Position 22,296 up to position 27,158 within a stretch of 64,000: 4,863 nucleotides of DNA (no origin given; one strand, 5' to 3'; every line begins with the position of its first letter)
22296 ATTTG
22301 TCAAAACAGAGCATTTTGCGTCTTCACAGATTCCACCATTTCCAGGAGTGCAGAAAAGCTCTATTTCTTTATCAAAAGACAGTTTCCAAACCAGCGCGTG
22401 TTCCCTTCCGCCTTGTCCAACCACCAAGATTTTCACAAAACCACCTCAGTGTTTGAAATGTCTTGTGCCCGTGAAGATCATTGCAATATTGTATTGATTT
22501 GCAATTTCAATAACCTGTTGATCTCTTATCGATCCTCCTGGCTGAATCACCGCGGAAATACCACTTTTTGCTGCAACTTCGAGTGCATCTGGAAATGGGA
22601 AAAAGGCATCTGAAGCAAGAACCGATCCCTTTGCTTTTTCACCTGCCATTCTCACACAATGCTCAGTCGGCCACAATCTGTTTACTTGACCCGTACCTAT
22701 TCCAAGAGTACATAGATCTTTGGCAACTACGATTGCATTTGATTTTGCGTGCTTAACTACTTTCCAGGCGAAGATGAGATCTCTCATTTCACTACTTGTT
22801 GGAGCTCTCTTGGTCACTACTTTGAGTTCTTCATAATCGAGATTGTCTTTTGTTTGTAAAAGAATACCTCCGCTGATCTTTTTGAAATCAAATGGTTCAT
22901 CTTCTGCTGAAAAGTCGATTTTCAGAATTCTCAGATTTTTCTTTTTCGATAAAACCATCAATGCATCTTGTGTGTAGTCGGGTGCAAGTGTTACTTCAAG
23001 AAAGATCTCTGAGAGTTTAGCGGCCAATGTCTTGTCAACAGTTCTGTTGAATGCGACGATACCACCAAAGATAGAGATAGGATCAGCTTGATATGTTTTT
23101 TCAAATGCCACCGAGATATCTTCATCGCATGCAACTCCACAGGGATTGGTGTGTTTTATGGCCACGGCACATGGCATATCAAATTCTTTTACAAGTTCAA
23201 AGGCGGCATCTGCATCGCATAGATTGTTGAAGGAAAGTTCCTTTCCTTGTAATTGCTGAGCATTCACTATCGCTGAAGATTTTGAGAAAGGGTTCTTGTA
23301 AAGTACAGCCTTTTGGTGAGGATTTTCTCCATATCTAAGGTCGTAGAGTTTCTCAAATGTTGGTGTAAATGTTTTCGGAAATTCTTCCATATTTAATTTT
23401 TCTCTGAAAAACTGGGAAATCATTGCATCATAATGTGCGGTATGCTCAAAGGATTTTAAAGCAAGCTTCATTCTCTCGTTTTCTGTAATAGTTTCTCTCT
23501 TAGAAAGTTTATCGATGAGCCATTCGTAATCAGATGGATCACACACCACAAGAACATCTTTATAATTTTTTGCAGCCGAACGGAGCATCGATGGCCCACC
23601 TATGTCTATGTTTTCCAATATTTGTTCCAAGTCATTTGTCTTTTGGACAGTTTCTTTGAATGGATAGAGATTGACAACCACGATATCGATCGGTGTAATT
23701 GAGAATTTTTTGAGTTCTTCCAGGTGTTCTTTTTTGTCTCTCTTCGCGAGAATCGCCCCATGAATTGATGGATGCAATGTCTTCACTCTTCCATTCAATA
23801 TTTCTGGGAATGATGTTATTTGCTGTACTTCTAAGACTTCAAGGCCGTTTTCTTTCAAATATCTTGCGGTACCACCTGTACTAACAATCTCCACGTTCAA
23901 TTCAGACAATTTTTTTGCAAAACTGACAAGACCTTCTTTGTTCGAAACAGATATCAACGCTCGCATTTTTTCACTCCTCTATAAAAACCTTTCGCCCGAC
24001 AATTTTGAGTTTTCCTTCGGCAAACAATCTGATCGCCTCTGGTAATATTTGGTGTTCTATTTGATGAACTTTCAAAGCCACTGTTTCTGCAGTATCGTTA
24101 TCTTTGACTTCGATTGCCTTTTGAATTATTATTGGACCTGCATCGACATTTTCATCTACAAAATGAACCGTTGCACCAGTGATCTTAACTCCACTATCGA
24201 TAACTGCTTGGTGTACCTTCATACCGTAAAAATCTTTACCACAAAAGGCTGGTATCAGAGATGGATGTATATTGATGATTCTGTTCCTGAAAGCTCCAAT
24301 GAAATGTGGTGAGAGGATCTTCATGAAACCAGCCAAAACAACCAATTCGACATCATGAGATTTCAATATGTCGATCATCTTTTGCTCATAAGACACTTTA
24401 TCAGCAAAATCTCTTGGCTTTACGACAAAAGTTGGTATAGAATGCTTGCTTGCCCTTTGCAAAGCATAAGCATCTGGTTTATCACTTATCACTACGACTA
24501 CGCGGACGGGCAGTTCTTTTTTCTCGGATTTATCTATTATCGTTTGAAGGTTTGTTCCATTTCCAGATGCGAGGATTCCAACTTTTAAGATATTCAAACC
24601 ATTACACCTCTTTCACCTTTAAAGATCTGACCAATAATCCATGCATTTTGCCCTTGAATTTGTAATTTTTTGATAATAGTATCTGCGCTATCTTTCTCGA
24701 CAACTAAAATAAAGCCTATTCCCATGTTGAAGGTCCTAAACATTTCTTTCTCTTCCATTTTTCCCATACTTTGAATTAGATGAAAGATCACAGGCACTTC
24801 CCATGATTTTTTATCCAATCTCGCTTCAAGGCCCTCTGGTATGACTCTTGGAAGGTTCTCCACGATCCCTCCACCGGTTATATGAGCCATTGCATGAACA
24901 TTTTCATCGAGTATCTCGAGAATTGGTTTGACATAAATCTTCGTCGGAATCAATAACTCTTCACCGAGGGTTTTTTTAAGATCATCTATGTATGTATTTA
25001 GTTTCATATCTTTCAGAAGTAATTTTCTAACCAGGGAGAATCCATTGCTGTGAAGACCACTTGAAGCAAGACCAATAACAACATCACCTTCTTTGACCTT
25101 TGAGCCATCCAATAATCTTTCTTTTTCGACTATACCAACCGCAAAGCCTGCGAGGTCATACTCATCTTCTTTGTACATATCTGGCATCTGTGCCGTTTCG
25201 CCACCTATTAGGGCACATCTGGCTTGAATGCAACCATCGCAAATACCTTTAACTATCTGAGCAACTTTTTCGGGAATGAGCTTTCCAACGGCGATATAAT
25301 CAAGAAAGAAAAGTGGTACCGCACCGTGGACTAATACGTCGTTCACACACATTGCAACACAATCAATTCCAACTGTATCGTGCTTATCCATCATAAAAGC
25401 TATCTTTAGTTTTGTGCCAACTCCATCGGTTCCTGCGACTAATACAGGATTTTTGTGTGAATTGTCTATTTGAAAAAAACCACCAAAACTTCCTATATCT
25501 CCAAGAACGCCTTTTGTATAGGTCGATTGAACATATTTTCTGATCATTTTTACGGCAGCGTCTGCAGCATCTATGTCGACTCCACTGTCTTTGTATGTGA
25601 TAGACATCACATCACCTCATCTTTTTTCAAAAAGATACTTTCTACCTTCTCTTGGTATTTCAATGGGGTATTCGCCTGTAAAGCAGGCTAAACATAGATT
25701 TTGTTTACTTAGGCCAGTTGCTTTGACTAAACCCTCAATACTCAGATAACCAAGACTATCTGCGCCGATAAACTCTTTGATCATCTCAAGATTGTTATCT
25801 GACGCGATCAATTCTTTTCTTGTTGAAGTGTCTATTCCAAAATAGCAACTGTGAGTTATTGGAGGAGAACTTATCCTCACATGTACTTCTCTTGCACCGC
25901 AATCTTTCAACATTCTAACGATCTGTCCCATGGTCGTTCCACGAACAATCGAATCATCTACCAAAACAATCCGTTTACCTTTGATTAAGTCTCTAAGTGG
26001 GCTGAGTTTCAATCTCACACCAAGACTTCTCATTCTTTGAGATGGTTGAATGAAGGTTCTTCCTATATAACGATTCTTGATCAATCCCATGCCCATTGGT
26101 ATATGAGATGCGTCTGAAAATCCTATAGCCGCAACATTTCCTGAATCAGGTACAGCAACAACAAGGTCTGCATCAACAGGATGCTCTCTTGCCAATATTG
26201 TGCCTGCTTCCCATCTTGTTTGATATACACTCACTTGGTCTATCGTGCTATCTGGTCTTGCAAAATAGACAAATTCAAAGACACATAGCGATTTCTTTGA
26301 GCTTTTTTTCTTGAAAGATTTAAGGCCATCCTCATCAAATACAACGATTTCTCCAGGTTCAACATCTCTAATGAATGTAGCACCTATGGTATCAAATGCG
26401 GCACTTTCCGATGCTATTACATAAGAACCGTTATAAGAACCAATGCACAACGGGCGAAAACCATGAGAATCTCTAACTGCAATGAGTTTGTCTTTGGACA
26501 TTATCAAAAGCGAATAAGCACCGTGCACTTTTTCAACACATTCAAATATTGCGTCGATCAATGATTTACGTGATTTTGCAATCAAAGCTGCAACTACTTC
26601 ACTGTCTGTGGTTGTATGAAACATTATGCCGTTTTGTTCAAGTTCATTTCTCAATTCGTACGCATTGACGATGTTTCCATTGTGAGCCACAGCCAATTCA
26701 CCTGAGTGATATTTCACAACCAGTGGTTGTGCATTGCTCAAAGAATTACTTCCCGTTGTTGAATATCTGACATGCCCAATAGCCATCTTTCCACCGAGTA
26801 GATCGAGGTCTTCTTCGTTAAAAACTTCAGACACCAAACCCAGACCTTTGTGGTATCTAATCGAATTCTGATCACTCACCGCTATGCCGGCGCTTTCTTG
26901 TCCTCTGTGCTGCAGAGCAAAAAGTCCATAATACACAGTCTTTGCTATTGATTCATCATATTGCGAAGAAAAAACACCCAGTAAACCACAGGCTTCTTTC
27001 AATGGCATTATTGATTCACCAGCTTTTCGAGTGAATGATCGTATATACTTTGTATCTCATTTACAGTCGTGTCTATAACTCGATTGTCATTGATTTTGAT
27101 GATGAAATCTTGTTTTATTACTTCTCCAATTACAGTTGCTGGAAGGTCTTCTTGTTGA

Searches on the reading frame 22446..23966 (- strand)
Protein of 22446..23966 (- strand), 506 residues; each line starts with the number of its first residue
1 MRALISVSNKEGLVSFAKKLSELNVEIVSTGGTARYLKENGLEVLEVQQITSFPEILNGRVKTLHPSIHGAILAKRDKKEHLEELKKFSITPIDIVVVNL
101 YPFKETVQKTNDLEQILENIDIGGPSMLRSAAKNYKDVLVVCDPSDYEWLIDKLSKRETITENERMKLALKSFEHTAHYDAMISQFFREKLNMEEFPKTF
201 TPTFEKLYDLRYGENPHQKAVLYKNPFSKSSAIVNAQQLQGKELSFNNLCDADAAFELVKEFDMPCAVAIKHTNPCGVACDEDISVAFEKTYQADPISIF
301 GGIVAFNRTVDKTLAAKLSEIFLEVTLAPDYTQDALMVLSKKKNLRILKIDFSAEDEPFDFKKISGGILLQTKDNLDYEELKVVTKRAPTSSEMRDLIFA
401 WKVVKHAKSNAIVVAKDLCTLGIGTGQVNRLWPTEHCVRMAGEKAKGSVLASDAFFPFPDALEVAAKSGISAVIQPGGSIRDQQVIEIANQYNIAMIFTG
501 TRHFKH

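Call 8: search_protein_families(library=ncbifam, proteins=[window:22446-23966:-], max_evalue=1e-10)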
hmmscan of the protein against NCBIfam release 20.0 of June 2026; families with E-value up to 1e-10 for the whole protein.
window:22446-23966:- (506 aa): 3 families
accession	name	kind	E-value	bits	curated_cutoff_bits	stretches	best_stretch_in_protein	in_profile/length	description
NF002049.0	PRK00881.1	equivalog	1.1e-222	740.4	402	1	1-506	6-510/510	bifunctional phosphoribosylaminoimidazolecarboxamide formyltransferase/IMP cyclohydrolase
TIGR00355.1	purH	equivalog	1.6e-197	657.4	528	1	2-506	2-511/511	bifunctional phosphoribosylaminoimidazolecarboxamide formyltransferase/IMP cyclohydrolase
NF005492.0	PRK07106.1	equivalog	2.7e-51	174.7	415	2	209-446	5-261/390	phosphoribosylaminoimidazolecarboxamide formyltransferase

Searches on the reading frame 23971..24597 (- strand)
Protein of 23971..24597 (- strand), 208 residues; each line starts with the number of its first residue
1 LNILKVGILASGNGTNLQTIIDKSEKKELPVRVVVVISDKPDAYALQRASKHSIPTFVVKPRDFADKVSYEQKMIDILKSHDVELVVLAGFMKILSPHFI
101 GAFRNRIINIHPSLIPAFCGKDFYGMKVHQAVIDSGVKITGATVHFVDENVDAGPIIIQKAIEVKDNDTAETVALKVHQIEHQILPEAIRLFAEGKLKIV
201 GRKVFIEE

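Call 8: search_protein_families(library=ncbifam, proteins=[window:23971-24597:-], max_evalue=1e-10)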
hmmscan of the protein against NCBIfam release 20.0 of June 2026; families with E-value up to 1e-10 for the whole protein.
window:23971-24597:- (208 aa): 7 families
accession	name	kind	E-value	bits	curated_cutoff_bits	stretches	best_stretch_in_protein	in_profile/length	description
TIGR00639.1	PurN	equivalog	1.2e-68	230.5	150.1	1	5-199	2-191/192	phosphoribosylglycinamide formyltransferase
NF004684.0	PRK06027.1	subfamily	7.5e-43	147.2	223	1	5-204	91-282/286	formyltetrahydrofolate deformylase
TIGR00655.1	PurU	equivalog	4e-42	144.8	285.95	1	5-198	86-271/280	formyltetrahydrofolate deformylase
TIGR00460.1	fmt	equivalog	7.5e-20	71.3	201.5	1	31-198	25-190/315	methionyl-tRNA formyltransferase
NF005414.0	PRK06988.1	equivalog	1e-11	44.4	316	1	48-197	50-187/311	formyltransferase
NF005755.0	PRK07579.1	equivalog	1.3e-11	44.7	238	1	91-196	66-171/245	dTDP-4-amino-4,6-dideoxyglucose formyltransferase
NF005998.1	PRK08125.1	equivalog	5.9e-11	41.5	777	1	49-198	49-186/649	bifunctional UDP-4-amino-4-deoxy-L-arabinose formyltransferase/UDP-glucuronic acid oxidase ArnA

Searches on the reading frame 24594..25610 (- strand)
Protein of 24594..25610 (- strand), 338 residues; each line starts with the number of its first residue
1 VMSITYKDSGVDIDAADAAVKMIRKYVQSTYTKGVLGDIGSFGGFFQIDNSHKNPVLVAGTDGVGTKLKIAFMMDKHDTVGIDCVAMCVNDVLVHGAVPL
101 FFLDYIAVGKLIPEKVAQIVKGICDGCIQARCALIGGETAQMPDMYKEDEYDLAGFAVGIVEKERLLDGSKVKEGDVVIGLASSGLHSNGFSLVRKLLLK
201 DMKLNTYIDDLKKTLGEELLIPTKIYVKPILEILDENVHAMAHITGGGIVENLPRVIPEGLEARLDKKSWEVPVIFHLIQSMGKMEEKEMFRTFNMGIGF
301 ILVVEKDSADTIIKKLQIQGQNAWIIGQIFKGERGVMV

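Call 8: search_protein_families(library=ncbifam, proteins=[window:24594-25610:-], max_evalue=1e-10)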
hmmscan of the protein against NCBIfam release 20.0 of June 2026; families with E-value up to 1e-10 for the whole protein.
window:24594-25610:- (338 aa): 2 families
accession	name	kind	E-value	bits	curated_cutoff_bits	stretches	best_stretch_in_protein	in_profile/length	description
TIGR00878.1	purM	equivalog_domain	8.1e-141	469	236.35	1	4-331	1-331/332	phosphoribosylformylglycinamidine cyclo-ligase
TIGR02124.1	hypE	equivalog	2.4e-12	46.5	251.6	1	78-334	63-305/332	hydrogenase expression/formation protein HypE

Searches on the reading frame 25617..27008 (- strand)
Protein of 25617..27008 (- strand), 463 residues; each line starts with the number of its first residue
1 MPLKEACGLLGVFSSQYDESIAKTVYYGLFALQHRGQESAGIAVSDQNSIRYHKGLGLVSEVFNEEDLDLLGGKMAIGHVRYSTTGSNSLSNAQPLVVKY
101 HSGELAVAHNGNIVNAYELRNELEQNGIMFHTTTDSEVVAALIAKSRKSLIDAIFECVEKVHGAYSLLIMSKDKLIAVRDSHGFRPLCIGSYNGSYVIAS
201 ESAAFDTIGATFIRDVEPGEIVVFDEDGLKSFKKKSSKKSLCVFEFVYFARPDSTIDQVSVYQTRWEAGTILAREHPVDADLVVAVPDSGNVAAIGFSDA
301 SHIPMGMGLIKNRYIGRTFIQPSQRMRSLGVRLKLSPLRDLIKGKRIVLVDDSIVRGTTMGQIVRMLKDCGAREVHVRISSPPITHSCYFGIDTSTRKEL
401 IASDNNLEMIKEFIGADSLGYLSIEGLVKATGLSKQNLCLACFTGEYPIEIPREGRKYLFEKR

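Call 8: search_protein_families(library=ncbifam, proteins=[window:25617-27008:-], max_evalue=1e-10)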
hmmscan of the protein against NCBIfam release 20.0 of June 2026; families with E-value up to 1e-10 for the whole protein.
window:25617-27008:- (463 aa): 7 families
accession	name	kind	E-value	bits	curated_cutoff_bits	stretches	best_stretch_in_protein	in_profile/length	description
TIGR01134.1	purF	equivalog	1.4e-165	551.9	350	1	7-448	1-432/432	amidophosphoribosyltransferase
NF001484.0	PRK00331.1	subfamily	4.2e-41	141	381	1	7-238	2-230/601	isomerizing glutamine--fructose-6-phosphate transaminase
TIGR01135.1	glmS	equivalog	1e-38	133.2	418.05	1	7-240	1-231/607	glutamine--fructose-6-phosphate transaminase (isomerizing)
TIGR01536.1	asn_synth_AEB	equivalog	3e-23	82.6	267.1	1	7-211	1-171/517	asparagine synthase (glutamine-hydrolyzing)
NF006949.0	PRK09431.1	equivalog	5.7e-17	61.4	499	1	74-237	43-196/554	asparagine synthase B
TIGR03104.1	trio_amidotrans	equivalog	7.8e-13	47.5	570.1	1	73-205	41-165/589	N-acetylglutaminylglutamine amidotransferase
TIGR03108.1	eps_aminotran_1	hypoth_equivalog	3e-11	42.7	816.9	1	75-205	44-166/628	XrtA/PEP-CTERM system amidotransferase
